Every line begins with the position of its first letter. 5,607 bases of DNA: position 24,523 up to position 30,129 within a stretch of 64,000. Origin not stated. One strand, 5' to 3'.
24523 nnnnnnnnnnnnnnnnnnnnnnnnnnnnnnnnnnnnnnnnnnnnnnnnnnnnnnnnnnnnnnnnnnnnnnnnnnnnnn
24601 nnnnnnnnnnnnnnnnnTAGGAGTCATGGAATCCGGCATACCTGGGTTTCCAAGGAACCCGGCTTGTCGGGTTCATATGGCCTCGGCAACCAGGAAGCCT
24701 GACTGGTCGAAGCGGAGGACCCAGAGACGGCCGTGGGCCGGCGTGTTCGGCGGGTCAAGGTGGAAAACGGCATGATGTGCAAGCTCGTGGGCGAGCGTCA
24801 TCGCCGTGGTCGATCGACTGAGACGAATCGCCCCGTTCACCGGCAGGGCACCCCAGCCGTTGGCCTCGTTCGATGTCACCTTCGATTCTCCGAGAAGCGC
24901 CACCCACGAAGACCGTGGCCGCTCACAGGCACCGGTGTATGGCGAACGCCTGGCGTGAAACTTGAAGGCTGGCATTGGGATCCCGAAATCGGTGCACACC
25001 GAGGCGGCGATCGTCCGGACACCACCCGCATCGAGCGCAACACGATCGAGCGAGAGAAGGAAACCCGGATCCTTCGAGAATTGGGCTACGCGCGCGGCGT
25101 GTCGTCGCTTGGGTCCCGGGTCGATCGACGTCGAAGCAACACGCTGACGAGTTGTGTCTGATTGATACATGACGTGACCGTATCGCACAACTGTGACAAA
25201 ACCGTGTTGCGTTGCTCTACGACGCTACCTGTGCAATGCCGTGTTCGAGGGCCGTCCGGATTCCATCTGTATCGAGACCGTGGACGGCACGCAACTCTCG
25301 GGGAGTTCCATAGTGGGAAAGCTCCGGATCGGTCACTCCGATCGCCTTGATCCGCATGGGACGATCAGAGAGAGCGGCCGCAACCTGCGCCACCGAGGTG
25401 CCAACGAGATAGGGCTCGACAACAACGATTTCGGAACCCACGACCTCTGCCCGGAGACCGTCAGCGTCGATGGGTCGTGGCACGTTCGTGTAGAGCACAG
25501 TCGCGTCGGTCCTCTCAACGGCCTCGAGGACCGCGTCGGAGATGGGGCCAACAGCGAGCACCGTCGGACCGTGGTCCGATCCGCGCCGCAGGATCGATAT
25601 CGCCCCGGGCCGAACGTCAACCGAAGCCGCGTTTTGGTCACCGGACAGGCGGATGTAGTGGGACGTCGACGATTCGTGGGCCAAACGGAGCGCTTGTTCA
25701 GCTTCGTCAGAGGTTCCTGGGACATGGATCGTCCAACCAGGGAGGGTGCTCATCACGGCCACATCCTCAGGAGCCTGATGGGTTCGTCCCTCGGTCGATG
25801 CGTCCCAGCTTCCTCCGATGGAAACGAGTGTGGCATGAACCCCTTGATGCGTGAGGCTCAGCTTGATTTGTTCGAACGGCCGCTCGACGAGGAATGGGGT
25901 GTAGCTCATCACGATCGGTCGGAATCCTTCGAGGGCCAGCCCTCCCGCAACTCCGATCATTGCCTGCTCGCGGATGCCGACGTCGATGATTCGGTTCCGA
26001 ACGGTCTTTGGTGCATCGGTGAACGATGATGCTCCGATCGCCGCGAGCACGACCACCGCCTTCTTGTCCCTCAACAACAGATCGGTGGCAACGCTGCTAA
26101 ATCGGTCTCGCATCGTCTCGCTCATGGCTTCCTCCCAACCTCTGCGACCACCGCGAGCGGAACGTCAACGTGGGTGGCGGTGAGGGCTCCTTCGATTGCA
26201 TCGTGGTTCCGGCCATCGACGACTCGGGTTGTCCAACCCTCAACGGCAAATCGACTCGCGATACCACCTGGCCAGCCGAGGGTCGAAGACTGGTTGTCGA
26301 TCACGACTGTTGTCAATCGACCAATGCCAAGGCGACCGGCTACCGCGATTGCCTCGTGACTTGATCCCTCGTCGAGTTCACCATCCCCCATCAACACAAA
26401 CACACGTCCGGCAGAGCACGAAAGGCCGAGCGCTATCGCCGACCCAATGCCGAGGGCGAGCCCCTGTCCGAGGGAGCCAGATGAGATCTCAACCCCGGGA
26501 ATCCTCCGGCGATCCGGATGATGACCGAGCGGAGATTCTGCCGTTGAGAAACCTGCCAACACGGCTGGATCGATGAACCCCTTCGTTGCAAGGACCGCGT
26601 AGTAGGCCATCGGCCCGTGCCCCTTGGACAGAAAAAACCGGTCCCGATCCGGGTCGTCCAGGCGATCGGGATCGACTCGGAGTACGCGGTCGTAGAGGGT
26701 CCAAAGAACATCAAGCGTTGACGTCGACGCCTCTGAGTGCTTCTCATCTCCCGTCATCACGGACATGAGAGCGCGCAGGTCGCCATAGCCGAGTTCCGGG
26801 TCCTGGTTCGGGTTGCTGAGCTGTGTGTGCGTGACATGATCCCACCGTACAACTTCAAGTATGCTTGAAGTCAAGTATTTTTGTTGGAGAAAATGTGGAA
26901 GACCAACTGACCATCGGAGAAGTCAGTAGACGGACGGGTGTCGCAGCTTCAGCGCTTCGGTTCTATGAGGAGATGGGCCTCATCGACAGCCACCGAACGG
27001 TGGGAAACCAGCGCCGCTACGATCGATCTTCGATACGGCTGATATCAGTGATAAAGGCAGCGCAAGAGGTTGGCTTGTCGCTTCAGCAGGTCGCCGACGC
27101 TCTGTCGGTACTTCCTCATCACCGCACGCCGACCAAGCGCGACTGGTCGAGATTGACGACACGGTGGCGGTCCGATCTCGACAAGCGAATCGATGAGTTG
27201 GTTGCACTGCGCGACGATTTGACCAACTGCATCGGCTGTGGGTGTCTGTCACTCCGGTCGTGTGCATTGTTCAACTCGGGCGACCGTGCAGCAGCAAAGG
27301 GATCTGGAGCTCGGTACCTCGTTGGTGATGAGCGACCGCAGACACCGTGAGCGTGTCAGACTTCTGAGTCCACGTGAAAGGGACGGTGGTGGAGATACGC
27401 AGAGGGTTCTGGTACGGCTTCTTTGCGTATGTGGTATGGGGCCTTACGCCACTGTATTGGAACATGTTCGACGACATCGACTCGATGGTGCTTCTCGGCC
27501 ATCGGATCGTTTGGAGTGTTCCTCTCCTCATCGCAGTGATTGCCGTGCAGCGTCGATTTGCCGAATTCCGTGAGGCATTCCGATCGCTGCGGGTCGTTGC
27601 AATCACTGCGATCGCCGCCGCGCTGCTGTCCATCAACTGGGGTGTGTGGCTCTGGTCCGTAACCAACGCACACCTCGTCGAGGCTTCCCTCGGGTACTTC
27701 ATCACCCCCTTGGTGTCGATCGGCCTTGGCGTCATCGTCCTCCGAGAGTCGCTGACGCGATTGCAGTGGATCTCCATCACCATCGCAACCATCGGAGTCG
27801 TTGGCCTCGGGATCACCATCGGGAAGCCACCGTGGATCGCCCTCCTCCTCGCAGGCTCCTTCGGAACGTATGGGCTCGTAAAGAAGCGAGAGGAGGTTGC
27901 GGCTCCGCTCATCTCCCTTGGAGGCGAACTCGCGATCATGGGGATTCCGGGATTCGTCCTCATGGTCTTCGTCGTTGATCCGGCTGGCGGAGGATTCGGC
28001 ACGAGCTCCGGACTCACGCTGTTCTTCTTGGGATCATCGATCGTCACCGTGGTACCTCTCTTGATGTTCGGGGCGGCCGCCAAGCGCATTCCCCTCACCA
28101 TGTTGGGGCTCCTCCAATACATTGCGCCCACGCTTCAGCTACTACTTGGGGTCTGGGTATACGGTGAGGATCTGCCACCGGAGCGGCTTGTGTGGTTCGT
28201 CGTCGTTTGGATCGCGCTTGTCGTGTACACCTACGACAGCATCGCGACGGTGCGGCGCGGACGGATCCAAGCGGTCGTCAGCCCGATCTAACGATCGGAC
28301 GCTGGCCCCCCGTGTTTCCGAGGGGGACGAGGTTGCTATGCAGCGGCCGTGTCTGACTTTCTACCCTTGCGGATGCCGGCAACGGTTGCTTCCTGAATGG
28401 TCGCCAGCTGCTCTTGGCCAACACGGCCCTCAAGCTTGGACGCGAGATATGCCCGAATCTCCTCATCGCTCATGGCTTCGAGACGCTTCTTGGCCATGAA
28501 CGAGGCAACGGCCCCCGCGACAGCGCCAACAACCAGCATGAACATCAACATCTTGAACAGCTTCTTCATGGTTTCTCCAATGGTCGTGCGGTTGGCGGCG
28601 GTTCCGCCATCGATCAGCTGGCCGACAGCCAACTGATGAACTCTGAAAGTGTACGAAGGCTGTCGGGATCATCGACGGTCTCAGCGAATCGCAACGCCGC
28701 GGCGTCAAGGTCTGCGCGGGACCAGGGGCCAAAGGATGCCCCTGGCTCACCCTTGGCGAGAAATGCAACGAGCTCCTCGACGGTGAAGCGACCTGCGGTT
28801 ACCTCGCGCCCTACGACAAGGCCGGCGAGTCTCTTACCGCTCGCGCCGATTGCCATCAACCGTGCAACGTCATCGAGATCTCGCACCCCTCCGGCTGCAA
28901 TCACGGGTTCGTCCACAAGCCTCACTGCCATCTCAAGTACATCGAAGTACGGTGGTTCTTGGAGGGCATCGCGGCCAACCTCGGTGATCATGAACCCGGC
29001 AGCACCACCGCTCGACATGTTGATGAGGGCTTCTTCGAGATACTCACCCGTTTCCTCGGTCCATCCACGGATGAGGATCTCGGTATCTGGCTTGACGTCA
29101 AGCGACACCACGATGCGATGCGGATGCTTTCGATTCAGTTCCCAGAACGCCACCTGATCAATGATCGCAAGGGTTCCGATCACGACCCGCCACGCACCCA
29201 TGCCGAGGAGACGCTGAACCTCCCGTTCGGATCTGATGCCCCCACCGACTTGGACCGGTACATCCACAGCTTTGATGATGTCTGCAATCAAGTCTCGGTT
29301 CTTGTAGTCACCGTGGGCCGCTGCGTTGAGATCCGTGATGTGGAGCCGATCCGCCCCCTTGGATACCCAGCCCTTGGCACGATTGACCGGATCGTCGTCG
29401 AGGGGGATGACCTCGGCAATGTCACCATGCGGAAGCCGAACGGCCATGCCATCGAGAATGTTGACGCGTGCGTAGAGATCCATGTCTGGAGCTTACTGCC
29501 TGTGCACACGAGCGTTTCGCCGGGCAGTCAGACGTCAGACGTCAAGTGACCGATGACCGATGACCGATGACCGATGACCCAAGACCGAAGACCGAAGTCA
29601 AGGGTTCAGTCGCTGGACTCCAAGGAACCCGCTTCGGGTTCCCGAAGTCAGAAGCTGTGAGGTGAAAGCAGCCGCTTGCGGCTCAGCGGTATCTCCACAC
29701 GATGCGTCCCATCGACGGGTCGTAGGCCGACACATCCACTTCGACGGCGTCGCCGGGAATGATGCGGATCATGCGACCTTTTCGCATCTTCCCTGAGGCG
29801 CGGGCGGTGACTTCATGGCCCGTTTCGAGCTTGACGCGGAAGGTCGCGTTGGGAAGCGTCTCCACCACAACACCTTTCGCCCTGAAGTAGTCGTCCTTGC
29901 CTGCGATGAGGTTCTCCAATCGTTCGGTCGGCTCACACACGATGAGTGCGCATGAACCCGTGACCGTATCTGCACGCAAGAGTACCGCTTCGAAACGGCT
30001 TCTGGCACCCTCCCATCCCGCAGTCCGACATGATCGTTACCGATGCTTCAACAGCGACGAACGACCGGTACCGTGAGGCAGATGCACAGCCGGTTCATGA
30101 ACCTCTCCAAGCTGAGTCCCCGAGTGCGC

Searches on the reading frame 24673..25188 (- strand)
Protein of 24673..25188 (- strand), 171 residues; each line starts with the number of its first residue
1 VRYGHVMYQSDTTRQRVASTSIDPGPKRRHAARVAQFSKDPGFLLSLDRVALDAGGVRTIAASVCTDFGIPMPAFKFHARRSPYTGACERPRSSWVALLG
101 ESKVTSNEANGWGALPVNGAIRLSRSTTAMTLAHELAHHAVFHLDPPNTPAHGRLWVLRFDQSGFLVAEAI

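Call 38: search_protein_families(library=pfam, proteins=[window:24673-25188:-], max_evalue=0.001)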
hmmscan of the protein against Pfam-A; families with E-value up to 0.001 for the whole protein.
window:24673-25188:- (171 aa): 1 family
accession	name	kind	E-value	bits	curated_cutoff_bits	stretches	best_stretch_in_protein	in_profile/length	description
PF10263.15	SprT-like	-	0.00059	20.1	25.6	1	124-159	57-91/108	SprT-like family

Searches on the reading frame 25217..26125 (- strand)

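Call 38: search_protein_families(library=pfam, proteins=[window:25217-26125:-], max_evalue=0.001)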
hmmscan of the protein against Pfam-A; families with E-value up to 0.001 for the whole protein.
window:25217-26125:- (302 aa): 1 family
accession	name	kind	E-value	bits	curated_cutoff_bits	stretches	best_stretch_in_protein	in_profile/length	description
PF02779.29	Transket_pyr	-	6.5e-26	91.5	27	1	4-161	4-168/174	Transketolase, pyrimidine binding domain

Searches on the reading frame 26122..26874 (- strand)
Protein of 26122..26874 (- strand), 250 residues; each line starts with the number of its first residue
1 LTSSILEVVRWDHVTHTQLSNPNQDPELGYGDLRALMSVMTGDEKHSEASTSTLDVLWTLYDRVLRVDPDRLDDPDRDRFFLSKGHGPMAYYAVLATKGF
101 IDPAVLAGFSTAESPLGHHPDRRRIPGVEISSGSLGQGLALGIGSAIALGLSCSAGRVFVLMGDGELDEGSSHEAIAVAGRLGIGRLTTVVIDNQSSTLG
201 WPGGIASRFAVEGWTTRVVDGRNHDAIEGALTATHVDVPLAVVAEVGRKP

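Call 38: search_protein_families(library=pfam, proteins=[window:26122-26874:-], max_evalue=0.001)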
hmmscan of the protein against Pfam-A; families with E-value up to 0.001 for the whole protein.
window:26122-26874:- (250 aa): 2 families
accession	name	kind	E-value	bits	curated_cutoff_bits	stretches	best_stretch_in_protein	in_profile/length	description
PF00456.26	Transketolase_N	-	1.4e-28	100.3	22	1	39-234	17-229/334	Transketolase, thiamine diphosphate binding domain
PF02775.26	TPP_enzyme_C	-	0.00031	21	21.9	1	132-196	27-84/151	Thiamine pyrophosphate enzyme, C-terminal TPP binding domain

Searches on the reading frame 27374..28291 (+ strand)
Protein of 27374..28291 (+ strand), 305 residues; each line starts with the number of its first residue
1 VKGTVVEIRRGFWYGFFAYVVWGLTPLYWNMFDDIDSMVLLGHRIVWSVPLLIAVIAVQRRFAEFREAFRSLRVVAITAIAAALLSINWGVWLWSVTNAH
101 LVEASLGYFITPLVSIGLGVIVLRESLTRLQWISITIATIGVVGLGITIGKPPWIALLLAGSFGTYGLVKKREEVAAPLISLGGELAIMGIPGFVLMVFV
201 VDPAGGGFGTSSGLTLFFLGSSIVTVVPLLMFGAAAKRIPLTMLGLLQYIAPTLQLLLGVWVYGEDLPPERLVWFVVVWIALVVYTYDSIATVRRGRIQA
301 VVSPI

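Call 38: search_protein_families(library=pfam, proteins=[window:27374-28291:+], max_evalue=0.001)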
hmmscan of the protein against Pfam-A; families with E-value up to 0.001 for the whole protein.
window:27374-28291:+ (305 aa): 1 family
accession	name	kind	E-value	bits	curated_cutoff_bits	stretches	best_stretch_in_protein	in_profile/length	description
PF00892.27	EamA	-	2.2e-15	57.6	28.2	1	10-145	2-133/135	EamA-like transporter family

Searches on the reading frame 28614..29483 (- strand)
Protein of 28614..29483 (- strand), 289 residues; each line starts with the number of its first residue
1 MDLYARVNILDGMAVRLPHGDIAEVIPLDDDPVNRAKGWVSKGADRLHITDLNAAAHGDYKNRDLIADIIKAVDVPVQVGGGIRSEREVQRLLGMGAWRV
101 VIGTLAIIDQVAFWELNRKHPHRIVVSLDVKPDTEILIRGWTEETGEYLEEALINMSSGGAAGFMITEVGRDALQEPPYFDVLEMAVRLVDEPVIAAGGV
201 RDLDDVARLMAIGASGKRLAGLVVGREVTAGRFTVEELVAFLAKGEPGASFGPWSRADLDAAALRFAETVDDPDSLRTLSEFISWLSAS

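Call 39: search_protein_families(library=pfam, proteins=[window:28614-29483:-], max_evalue=0.001)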
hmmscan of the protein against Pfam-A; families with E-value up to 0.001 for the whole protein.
window:28614-29483:- (289 aa): 4 families
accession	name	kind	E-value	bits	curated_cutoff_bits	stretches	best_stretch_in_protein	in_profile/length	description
PF00977.27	His_biosynth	-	5e-49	167.2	23.6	1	7-216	6-215/228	Histidine biosynthesis protein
PF03060.21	NMO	-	3.8e-11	43.4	28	2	158-221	167-223/331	Nitronate monooxygenase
PF00478.31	IMPDH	-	1.2e-05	24.9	25.6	0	67-105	200-238/345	IMP dehydrogenase / GMP reductase domain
PF01070.24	FMN_dh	-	0.001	18.7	24.9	0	65-107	262-306/350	FMN-dependent dehydrogenase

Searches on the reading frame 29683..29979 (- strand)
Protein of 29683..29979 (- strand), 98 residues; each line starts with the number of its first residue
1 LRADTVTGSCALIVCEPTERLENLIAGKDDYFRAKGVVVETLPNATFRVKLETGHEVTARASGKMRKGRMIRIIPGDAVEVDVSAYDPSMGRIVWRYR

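Call 39: search_protein_families(library=pfam, proteins=[window:29683-29979:-], max_evalue=0.001)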
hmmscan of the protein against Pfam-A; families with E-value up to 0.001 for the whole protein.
window:29683-29979:- (98 aa): 1 family
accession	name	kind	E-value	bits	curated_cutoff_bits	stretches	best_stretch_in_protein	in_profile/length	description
PF01176.25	eIF-1a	-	1.1e-19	70.3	30.2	1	35-96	4-64/64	Translation initiation factor 1A / IF-1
